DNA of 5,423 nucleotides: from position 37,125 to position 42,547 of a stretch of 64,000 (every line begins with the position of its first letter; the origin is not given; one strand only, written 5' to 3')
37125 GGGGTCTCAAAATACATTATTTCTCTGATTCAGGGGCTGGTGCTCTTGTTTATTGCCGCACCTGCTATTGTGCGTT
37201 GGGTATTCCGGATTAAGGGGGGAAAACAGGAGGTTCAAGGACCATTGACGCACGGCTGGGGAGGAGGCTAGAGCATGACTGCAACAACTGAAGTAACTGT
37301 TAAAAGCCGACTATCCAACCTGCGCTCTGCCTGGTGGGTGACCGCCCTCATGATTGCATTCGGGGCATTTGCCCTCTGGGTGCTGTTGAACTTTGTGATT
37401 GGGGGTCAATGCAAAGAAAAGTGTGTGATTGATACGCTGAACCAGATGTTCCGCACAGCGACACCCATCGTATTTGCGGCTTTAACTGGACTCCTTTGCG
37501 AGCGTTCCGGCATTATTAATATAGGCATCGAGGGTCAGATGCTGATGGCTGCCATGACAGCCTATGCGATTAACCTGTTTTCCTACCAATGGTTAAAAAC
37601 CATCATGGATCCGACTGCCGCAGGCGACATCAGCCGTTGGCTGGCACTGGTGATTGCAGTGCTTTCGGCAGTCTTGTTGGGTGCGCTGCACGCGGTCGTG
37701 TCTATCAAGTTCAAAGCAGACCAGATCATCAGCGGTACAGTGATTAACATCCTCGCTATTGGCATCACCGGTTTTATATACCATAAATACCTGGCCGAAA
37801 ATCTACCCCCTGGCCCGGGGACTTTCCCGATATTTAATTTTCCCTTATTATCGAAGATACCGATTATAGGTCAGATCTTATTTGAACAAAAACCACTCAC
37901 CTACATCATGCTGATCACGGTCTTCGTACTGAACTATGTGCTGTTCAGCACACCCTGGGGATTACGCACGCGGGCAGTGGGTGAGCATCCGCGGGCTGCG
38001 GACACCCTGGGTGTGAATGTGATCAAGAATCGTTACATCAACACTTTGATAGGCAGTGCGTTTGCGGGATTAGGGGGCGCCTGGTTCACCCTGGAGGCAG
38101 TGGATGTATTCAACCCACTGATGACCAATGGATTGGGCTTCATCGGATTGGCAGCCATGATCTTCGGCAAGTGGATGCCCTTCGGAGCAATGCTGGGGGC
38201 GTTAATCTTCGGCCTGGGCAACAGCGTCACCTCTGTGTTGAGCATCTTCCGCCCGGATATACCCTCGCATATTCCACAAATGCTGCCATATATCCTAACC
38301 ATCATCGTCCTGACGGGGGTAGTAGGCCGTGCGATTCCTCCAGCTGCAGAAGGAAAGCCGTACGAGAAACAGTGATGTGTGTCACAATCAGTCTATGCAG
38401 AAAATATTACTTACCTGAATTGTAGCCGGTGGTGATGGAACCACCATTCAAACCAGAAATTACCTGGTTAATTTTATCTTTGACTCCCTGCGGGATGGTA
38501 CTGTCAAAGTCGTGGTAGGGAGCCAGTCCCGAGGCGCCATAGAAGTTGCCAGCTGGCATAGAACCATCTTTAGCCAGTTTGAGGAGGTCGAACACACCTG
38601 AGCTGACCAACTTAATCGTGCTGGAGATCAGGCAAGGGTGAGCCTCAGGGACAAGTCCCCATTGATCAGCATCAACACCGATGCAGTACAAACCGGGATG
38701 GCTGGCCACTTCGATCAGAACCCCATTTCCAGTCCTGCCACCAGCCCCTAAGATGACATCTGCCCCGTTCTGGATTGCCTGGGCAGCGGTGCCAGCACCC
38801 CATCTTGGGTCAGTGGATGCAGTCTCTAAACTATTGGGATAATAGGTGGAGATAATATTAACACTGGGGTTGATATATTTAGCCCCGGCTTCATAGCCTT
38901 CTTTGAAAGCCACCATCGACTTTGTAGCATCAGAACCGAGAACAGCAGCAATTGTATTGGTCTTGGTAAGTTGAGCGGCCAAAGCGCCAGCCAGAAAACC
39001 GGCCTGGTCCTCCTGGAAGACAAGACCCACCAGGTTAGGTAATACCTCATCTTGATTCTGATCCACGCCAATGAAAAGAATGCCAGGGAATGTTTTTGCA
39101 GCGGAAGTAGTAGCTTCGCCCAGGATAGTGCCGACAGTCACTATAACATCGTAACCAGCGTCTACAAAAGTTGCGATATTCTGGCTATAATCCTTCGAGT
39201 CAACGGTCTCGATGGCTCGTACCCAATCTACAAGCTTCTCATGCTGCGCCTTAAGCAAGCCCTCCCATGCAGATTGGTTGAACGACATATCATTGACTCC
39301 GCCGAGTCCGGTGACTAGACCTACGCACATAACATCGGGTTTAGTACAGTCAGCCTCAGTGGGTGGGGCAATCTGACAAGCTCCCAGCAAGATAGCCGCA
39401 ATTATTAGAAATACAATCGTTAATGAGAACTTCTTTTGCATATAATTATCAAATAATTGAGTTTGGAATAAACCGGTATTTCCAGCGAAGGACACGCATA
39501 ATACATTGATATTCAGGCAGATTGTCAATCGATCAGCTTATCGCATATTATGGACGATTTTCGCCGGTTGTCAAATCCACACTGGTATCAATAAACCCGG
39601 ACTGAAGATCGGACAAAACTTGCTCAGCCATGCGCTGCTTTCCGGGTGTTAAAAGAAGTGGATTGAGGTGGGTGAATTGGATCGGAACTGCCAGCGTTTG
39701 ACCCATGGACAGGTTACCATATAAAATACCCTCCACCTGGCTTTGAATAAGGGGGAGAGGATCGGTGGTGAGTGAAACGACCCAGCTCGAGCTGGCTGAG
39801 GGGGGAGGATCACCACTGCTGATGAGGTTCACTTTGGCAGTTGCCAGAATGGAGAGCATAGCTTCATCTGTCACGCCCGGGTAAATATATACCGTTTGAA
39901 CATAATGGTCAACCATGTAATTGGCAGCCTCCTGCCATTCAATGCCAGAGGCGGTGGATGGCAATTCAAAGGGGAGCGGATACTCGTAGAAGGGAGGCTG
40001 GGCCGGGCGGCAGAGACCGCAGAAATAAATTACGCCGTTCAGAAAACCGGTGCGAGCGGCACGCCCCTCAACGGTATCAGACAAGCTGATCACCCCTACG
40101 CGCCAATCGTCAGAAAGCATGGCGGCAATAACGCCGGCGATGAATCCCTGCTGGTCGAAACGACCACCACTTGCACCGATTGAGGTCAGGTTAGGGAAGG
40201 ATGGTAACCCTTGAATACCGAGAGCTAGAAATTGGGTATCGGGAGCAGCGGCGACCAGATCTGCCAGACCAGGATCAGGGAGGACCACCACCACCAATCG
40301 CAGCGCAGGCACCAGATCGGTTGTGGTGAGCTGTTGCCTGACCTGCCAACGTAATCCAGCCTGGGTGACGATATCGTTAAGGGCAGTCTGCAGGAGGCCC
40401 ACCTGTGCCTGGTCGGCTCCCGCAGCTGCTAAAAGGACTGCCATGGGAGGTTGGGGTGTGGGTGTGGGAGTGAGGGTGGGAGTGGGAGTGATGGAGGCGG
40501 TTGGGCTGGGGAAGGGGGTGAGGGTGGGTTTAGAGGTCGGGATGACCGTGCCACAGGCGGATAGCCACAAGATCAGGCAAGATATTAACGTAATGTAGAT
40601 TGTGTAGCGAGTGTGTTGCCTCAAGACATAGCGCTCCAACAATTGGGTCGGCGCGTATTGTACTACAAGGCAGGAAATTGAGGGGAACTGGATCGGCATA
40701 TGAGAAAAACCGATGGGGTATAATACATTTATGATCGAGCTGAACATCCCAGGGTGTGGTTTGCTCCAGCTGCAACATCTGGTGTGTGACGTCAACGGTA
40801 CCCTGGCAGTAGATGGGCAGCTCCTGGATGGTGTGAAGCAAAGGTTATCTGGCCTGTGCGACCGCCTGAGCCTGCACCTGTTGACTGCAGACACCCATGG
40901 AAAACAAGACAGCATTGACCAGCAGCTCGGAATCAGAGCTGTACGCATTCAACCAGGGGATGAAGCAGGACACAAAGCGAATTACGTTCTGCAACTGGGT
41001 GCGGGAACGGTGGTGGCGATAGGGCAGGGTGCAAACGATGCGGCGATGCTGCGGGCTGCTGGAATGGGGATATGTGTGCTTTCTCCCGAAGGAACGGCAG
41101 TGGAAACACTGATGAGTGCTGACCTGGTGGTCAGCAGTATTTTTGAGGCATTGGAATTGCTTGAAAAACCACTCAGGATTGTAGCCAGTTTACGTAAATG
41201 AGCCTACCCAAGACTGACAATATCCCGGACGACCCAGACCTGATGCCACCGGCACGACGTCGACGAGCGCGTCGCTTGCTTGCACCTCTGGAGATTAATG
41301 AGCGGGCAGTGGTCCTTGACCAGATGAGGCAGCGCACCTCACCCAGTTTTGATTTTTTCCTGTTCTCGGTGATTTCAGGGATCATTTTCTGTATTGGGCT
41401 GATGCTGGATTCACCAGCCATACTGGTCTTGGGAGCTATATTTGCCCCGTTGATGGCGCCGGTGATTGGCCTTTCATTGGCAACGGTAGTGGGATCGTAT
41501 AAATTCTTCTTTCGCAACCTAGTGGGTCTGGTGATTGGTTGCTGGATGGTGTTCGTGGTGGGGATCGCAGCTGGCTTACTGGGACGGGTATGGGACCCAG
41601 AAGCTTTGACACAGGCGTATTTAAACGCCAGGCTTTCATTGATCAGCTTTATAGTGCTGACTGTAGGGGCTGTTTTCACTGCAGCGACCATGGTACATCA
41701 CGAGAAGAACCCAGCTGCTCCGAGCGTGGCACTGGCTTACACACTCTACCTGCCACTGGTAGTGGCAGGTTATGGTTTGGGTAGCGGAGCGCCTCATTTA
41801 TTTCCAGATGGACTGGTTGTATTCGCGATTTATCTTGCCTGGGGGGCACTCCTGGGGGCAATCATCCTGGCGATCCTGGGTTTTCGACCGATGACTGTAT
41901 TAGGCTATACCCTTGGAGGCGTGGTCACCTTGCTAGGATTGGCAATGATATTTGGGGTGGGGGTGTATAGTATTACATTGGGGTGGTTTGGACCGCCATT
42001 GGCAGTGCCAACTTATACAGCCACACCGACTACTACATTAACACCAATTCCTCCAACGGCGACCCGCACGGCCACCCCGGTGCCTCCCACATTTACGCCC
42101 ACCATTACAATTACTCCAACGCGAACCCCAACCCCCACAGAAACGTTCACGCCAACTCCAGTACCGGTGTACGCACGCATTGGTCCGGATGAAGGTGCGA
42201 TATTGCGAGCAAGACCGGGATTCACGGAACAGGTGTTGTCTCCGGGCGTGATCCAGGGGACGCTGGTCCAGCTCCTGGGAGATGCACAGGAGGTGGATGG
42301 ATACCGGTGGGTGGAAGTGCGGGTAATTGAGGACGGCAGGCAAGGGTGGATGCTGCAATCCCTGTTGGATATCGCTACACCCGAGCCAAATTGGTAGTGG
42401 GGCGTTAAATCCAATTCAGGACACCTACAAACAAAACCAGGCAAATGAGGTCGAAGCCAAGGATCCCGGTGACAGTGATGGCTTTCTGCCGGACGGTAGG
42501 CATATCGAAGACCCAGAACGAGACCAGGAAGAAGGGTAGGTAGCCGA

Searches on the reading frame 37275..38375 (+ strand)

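Call 66: search_protein_families(library=pfam, proteins=[window:37275-38375:+], max_evalue=0.00001)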
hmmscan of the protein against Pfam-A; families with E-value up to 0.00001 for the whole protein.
window:37275-38375:+ (366 aa): 1 family
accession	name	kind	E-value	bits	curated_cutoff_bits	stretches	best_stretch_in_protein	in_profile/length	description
PF02653.21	BPD_transp_2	-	2.1e-40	139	26.8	1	58-346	5-269/269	Branched-chain amino acid transport system / permease component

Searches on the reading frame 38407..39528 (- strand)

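Call 66: search_protein_families(library=pfam, proteins=[window:38407-39528:-], max_evalue=0.00001)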
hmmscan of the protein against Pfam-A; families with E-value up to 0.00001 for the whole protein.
window:38407-39528:- (373 aa): 1 family
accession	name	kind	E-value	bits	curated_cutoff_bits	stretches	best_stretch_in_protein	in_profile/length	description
PF02608.20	Bmp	-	1e-40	140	24.1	1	75-328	9-255/301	ABC transporter substrate-binding protein PnrA-like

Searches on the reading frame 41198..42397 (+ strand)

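Call 66: search_protein_families(library=pfam, proteins=[window:41198-42397:+], max_evalue=0.00001)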
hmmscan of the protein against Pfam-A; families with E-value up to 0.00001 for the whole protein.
window:41198-42397:+ (399 aa): 1 family
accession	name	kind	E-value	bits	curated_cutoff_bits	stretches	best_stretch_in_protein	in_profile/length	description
PF04087.19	DUF389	-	4.3e-14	53.2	23.9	1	82-211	3-130/137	Domain of unknown function (DUF389)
